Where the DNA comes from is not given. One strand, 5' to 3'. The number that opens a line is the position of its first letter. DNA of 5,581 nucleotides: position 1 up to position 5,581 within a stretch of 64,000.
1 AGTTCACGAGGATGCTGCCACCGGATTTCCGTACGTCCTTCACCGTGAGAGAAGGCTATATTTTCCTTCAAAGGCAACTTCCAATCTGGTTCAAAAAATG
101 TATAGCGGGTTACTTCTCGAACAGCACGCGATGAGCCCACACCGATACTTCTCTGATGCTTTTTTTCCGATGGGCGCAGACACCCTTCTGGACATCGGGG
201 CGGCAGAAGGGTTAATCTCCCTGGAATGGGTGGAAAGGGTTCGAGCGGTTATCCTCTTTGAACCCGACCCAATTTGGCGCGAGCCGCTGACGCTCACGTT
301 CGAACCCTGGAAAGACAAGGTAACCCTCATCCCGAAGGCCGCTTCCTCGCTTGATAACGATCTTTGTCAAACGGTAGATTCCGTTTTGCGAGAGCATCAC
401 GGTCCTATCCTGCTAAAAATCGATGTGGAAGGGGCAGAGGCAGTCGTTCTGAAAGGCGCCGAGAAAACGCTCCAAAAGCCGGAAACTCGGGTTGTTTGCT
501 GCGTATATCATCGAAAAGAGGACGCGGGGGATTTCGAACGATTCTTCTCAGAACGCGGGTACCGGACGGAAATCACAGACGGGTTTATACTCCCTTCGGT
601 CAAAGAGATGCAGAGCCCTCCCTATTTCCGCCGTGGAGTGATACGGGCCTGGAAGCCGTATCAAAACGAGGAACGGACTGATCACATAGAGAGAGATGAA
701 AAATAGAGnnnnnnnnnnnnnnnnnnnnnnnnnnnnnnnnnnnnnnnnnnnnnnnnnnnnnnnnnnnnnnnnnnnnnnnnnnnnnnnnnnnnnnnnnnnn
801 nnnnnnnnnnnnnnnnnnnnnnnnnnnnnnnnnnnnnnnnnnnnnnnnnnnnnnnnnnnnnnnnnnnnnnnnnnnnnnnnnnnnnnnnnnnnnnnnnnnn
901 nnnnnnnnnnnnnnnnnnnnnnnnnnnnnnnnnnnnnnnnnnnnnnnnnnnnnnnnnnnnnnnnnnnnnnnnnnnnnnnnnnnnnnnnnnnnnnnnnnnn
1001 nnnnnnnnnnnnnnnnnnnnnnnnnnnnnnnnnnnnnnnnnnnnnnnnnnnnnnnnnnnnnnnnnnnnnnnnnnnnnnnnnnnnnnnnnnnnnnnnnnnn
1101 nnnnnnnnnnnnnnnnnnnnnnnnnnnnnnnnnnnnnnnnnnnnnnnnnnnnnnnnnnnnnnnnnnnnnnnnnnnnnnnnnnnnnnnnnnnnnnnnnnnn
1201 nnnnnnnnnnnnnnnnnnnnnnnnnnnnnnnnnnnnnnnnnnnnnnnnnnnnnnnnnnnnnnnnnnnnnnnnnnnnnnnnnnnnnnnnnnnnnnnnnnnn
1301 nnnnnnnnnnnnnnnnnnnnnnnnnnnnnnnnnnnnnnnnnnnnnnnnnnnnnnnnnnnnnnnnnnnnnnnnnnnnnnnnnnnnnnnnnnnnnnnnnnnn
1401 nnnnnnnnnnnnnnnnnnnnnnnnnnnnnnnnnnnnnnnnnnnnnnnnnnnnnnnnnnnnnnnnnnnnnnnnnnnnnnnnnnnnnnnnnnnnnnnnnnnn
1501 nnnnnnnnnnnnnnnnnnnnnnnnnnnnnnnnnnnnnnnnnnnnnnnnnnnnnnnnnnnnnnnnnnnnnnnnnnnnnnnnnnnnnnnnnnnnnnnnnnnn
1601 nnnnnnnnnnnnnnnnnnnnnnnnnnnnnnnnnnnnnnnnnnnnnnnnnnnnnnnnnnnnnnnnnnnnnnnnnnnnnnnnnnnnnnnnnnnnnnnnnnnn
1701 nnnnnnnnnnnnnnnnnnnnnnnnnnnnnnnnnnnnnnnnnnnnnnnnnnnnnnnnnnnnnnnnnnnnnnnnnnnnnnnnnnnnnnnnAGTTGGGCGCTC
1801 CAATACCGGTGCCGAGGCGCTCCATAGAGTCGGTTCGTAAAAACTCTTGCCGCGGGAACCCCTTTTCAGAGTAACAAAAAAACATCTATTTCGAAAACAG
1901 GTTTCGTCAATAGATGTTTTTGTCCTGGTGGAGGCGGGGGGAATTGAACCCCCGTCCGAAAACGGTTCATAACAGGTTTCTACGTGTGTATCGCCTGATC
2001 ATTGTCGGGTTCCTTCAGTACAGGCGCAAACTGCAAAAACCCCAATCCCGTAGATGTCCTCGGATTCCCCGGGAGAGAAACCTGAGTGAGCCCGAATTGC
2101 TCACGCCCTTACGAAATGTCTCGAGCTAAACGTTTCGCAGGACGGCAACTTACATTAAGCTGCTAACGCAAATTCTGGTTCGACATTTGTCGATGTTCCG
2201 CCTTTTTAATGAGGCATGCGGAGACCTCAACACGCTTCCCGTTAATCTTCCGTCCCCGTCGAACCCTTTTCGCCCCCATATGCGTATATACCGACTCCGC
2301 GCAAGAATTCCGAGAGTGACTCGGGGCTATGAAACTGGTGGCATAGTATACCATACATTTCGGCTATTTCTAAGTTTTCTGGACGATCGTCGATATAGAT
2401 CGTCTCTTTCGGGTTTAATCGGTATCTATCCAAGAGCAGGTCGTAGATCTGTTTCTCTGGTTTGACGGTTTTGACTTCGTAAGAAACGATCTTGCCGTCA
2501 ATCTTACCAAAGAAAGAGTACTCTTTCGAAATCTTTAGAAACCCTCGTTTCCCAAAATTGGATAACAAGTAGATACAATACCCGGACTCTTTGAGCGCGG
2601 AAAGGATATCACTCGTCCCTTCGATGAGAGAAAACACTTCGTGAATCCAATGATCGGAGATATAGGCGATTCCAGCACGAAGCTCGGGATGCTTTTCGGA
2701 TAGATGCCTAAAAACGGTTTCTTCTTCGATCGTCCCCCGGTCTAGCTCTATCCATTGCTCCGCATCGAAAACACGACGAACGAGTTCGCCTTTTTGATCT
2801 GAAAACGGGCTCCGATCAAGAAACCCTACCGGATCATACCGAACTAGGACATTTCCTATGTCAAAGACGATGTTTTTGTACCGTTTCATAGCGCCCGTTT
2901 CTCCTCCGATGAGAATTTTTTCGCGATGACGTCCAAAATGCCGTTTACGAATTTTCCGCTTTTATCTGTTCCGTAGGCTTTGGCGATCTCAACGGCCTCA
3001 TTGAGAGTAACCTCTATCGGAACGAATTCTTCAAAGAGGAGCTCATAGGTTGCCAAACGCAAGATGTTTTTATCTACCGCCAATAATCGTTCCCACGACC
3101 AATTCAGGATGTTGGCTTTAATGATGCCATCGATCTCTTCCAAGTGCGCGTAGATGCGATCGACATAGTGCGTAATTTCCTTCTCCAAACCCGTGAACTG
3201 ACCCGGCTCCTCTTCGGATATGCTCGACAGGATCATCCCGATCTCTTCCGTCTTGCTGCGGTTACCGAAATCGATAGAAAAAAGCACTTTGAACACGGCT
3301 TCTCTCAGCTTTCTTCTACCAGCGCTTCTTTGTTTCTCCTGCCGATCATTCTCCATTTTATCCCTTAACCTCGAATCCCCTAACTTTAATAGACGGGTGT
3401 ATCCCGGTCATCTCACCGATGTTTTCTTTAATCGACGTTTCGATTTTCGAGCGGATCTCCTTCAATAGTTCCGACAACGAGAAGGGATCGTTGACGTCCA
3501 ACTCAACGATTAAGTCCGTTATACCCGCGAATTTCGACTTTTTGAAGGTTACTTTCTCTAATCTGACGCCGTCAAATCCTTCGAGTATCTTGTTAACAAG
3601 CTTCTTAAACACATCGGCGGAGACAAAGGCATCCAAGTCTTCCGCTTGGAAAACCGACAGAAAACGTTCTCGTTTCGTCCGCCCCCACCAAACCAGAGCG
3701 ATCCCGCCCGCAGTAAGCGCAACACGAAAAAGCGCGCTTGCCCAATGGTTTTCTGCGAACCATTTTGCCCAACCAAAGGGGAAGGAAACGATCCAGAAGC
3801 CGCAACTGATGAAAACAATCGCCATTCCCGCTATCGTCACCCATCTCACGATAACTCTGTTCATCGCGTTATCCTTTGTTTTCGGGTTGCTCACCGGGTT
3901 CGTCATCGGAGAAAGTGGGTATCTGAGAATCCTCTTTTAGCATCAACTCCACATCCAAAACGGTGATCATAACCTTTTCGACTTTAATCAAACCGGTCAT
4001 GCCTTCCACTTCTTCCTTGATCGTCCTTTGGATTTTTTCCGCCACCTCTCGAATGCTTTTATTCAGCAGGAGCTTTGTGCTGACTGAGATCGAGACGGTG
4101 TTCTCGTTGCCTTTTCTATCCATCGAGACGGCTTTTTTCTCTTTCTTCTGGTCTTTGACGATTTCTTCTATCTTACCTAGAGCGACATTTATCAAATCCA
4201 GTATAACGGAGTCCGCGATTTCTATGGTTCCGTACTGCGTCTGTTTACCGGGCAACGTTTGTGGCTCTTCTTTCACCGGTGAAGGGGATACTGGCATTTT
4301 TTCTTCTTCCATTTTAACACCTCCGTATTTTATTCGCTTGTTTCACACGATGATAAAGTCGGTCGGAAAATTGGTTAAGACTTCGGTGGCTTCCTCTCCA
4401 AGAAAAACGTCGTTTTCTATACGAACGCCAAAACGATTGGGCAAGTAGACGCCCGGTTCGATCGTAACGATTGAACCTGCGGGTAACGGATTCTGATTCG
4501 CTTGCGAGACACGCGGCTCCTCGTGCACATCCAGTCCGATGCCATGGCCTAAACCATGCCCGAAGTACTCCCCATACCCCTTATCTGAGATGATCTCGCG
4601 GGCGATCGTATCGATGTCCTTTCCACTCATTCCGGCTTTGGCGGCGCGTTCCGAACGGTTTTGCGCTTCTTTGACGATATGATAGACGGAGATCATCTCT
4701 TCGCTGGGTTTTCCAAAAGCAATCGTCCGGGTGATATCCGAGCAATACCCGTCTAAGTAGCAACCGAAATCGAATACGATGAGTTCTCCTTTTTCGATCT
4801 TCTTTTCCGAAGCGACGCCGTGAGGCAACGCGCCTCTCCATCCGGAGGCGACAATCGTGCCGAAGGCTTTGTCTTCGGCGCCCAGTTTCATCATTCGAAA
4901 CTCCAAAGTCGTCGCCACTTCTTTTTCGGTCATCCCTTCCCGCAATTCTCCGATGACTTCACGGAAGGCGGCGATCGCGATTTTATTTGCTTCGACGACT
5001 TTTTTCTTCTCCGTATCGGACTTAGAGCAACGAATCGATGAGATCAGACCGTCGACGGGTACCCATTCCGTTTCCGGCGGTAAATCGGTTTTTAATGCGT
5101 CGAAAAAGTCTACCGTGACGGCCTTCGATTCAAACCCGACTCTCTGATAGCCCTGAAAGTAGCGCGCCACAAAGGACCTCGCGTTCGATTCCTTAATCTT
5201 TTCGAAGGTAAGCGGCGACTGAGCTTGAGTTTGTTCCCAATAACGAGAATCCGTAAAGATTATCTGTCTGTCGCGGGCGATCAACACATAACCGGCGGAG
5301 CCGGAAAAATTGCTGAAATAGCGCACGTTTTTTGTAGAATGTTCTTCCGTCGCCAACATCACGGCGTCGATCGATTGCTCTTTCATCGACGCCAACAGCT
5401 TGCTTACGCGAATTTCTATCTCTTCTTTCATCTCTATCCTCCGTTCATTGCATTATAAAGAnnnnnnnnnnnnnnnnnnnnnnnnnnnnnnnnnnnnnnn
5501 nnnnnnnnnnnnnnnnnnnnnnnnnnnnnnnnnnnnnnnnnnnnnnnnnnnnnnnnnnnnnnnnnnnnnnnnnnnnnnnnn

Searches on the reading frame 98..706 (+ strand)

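Call 46: search_protein_families(library=pfam, proteins=[window:98-706:+], max_evalue=0.0001)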
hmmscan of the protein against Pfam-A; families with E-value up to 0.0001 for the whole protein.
window:98-706:+ (202 aa): 1 family
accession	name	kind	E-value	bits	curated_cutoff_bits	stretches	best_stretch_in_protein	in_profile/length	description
PF05050.19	Methyltransf_21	-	5e-12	46.7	22.7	1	90-156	99-172/173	Methyltransferase FkbM domain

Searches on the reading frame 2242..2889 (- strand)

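Call 46: search_protein_families(library=pfam, proteins=[window:2242-2889:-], max_evalue=0.0001)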
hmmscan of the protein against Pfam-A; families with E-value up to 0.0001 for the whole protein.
window:2242-2889:- (215 aa): 2 families
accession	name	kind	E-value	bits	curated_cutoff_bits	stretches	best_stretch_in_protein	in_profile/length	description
PF00702.32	Hydrolase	-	5.1e-12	47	26.4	1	5-177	2-188/191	haloacid dehalogenase-like hydrolase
PF13419.12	HAD_2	-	2.5e-09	37.9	23.8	1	59-181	48-173/178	Haloacid dehalogenase-like hydrolase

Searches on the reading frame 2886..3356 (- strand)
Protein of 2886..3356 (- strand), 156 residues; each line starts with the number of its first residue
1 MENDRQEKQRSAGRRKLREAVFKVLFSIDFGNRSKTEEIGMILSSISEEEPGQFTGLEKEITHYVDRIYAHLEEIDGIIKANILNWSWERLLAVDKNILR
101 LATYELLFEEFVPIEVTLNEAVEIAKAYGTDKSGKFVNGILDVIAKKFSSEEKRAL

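Call 46: search_protein_families(library=pfam, proteins=[window:2886-3356:-], max_evalue=0.0001)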
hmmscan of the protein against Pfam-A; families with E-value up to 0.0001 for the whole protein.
window:2886-3356:- (156 aa): 1 family
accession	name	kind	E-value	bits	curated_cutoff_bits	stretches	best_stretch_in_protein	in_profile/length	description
PF01029.23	NusB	-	3.1e-32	112.2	23.1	1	16-146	2-133/133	NusB family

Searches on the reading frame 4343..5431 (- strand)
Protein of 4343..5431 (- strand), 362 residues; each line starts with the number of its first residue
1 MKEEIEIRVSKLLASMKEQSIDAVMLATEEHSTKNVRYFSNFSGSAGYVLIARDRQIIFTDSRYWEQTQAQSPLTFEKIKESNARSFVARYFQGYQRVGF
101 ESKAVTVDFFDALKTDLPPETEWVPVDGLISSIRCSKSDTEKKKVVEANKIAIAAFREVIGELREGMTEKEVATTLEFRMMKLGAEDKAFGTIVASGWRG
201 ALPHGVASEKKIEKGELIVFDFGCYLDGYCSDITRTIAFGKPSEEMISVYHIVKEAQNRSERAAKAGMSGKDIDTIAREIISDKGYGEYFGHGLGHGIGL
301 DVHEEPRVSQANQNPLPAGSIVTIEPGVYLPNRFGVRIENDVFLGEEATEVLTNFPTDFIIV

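Call 46: search_protein_families(library=pfam, proteins=[window:4343-5431:-], max_evalue=0.0001)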
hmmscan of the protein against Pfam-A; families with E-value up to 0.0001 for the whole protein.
window:4343-5431:- (362 aa): 2 families
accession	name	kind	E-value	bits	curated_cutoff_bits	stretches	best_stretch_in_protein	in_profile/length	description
PF00557.29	Peptidase_M24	-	1.2e-69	234.7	23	1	145-344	3-206/208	Metallopeptidase family M24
PF01321.24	Creatinase_N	-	2.6e-24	86.6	22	1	8-135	1-127/128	Creatinase/Prolidase N-terminal domain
